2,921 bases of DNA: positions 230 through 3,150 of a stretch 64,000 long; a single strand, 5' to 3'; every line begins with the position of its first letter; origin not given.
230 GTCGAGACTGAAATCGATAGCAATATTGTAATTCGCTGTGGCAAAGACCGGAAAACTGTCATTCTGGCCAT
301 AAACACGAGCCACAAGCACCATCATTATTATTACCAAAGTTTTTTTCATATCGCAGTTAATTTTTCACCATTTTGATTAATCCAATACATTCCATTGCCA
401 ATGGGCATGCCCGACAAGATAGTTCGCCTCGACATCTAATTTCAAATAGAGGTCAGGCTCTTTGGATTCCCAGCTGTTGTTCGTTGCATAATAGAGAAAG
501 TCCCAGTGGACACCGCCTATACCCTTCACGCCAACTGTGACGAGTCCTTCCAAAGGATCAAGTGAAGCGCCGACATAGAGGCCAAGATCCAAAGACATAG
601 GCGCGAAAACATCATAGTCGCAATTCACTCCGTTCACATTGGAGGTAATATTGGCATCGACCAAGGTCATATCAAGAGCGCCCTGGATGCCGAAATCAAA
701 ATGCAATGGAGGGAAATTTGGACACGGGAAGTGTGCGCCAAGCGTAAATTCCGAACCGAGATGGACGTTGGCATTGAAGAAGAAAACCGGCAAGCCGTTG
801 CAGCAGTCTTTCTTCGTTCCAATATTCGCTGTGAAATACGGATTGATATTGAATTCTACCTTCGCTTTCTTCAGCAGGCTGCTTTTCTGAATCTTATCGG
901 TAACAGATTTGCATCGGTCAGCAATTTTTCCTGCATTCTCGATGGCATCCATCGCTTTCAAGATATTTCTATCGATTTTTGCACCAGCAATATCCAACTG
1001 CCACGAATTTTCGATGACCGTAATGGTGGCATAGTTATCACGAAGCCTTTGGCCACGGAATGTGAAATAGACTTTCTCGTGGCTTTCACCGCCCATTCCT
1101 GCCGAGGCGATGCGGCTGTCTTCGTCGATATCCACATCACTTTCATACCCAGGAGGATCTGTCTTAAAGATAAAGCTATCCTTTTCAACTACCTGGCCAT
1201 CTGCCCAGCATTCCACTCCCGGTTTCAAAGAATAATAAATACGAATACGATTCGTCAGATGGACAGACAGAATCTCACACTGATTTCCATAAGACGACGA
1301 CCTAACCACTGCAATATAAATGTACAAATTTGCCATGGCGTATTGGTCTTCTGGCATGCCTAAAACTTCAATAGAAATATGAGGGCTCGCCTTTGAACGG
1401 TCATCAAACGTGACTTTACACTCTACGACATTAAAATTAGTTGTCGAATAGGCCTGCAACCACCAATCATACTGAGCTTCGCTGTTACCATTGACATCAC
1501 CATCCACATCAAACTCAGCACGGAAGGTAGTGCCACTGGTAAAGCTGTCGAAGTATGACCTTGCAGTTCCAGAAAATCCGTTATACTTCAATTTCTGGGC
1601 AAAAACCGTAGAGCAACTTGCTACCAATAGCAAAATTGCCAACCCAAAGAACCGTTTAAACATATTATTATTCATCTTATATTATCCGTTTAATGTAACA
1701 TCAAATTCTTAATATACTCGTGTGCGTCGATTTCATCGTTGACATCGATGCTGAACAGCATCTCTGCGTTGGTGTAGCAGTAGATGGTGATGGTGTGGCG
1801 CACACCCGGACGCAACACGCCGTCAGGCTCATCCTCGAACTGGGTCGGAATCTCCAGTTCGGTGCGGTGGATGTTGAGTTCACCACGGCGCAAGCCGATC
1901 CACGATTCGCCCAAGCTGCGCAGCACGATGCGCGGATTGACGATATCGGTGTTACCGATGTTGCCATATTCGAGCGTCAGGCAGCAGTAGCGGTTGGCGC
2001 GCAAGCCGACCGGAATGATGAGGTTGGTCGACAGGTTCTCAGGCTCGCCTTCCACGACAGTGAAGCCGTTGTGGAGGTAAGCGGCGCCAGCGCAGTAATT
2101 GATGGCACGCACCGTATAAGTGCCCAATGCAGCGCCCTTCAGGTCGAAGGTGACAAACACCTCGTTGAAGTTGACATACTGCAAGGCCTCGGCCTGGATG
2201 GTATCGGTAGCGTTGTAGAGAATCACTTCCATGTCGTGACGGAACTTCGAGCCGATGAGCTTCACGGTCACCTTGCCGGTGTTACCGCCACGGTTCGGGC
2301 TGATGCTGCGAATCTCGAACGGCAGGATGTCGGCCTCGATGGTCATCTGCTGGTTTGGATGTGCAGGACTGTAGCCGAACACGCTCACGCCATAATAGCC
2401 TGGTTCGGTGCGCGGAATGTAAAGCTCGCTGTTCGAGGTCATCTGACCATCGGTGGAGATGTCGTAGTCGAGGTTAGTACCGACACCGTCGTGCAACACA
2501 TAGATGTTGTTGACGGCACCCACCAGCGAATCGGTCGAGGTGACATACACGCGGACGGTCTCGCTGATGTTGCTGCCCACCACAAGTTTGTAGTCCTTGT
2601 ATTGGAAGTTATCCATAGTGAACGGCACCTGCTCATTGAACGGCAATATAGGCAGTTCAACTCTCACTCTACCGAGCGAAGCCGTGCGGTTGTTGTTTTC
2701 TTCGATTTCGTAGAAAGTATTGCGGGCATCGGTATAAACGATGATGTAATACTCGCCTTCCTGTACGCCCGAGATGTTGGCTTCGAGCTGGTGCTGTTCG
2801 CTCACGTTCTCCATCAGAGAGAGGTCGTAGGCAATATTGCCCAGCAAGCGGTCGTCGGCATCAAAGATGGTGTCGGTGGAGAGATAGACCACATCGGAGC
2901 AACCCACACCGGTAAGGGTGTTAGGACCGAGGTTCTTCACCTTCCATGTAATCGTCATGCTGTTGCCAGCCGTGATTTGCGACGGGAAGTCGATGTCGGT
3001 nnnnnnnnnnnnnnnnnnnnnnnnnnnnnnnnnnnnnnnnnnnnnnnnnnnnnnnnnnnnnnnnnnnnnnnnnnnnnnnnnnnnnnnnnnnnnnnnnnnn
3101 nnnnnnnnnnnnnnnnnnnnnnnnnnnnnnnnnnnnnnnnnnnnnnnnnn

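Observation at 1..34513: A 34-kb co-directional locus: T9SS-cargo repeat protein, TPR sensor kinase and NarL-type regulator, followed by a 28-kb gene and then two unknown secreted proteins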

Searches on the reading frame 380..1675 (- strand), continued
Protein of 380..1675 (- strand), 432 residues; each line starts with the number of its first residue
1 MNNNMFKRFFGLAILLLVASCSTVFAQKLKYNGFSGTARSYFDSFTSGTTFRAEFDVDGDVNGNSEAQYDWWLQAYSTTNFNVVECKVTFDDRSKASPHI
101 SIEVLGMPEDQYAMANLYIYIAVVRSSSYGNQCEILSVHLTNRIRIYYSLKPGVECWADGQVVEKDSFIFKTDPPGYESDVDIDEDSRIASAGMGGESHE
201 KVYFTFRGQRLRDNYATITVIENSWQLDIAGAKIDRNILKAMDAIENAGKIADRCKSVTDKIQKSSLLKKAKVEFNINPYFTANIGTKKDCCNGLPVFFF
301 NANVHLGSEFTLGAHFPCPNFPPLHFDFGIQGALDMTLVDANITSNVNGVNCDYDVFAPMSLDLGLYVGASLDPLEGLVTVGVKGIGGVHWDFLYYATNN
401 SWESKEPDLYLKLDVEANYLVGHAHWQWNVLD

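Call 63: search_solved_structures(query=L001:17713-19974:+, max_evalue=0.1, show_alignments=2)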
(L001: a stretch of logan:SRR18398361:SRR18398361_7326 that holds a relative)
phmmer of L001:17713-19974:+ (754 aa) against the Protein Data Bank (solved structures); distinct sequences matched with E-value up to 0.1: 2.
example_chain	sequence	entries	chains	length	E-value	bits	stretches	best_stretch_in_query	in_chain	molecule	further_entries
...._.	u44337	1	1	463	1.5e-07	33.6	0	147-257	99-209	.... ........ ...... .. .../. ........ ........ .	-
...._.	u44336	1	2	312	0.00098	21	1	147-257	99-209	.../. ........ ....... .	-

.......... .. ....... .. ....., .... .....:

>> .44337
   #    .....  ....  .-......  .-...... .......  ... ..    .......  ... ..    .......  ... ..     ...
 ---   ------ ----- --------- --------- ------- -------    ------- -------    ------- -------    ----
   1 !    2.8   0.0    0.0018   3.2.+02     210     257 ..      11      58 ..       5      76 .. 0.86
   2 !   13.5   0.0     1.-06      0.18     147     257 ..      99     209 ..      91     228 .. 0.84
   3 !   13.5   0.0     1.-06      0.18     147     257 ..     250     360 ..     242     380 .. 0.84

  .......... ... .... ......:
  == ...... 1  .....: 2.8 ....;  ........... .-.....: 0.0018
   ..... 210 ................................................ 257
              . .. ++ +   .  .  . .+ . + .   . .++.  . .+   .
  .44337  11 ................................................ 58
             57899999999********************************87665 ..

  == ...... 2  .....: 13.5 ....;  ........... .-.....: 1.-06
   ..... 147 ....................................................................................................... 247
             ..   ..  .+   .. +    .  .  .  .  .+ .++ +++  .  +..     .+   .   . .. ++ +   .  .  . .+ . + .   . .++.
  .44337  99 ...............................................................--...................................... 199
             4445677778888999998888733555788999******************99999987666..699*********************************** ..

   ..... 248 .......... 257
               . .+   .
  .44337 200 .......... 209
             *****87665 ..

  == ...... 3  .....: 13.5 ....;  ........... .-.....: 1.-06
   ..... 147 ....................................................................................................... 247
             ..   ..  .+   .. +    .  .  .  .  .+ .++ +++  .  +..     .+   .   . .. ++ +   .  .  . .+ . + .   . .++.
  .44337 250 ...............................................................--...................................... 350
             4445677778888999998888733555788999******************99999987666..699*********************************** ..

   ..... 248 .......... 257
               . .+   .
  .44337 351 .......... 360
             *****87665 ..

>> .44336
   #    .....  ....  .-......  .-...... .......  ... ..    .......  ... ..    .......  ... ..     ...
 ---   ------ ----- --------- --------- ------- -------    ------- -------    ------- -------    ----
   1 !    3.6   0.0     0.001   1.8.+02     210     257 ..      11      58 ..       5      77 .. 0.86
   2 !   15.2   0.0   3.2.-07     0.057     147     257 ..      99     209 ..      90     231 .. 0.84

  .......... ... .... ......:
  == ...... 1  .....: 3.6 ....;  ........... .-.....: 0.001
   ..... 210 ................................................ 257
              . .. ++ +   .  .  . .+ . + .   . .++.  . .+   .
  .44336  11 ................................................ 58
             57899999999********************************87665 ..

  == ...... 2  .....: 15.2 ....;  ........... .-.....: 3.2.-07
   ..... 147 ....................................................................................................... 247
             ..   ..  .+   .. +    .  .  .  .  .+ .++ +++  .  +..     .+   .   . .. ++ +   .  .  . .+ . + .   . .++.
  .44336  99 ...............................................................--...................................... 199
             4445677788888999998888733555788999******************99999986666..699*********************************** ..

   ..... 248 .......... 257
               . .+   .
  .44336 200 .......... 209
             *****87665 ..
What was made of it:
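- Tried and rejected: Its whole-sequence E-value is inflated by a trimeric fusion entry, so I rejected it as chance (call 63).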

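Call 65: find_encoding_contigs(protein=P0036, flank=10000, max_places=2)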
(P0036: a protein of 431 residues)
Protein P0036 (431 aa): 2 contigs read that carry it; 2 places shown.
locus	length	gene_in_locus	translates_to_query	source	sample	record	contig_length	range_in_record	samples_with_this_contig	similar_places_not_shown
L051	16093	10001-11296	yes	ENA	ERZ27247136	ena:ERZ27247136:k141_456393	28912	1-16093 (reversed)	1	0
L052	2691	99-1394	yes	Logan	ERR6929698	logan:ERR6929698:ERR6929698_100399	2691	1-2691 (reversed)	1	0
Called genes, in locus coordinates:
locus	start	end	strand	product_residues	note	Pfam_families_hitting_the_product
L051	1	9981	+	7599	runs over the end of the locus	?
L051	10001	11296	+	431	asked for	-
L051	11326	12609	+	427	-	PF02412:TSP_3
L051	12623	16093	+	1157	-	?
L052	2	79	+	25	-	?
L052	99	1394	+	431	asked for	-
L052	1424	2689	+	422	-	?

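Call 66: find_encoding_contigs(protein=P0053, flank=10000, max_places=2)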
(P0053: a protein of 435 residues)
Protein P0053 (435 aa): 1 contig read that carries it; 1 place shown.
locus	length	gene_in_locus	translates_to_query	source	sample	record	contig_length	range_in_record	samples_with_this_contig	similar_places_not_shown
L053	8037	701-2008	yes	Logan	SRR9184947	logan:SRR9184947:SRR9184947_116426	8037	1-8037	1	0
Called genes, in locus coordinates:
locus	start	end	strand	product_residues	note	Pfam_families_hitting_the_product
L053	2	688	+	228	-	?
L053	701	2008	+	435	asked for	-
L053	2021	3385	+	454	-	PF02412:TSP_3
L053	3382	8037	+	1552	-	?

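Call 67: find_encoding_contigs(protein=P0043, flank=10000, max_places=2)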
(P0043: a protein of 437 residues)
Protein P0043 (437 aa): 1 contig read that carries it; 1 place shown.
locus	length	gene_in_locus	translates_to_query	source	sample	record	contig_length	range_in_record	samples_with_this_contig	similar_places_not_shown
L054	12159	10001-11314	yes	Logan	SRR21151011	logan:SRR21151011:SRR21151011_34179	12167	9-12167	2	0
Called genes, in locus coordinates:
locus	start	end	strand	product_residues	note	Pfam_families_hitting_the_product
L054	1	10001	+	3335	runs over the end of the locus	?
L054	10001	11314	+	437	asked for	-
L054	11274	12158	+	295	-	?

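Call 85: search_solved_structures(query=A2, max_evalue=1)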
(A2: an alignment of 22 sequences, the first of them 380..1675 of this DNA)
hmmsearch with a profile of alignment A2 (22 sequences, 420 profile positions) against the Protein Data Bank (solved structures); distinct sequences matched with E-value up to 1: 1.
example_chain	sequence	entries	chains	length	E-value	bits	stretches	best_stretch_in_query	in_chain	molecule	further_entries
2e7m_A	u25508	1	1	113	0.64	12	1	63-124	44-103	Protein KIAA0319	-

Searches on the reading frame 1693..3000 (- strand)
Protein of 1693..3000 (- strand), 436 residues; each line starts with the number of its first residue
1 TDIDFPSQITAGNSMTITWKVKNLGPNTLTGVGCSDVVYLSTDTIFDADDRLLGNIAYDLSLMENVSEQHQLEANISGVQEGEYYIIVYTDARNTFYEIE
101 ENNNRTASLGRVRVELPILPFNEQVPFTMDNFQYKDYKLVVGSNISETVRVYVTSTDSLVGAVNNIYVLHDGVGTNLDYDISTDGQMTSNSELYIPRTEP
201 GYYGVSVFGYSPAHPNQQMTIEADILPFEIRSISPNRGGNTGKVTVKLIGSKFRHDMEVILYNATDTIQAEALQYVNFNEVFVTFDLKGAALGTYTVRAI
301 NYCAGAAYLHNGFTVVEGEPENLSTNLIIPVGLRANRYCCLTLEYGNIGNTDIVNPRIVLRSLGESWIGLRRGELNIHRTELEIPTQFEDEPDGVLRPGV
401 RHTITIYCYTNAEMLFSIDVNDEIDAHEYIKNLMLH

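Call 60: search_solved_structures(query=window:1693-3000:-, max_evalue=0.1)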
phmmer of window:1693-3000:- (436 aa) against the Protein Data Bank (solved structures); distinct sequences matched with E-value up to 0.1: 1.
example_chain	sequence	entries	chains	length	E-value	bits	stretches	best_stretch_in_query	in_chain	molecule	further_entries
2vri_A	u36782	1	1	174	0.052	15.5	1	125-207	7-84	NON-STRUCTURAL PROTEIN 3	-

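Call 62: search_protein_families(library=ncbifam, proteins=[window:1693-3000:-], max_evalue=0.1)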
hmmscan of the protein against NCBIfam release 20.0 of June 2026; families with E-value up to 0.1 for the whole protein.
window:1693-3000:- (436 aa): 0 families
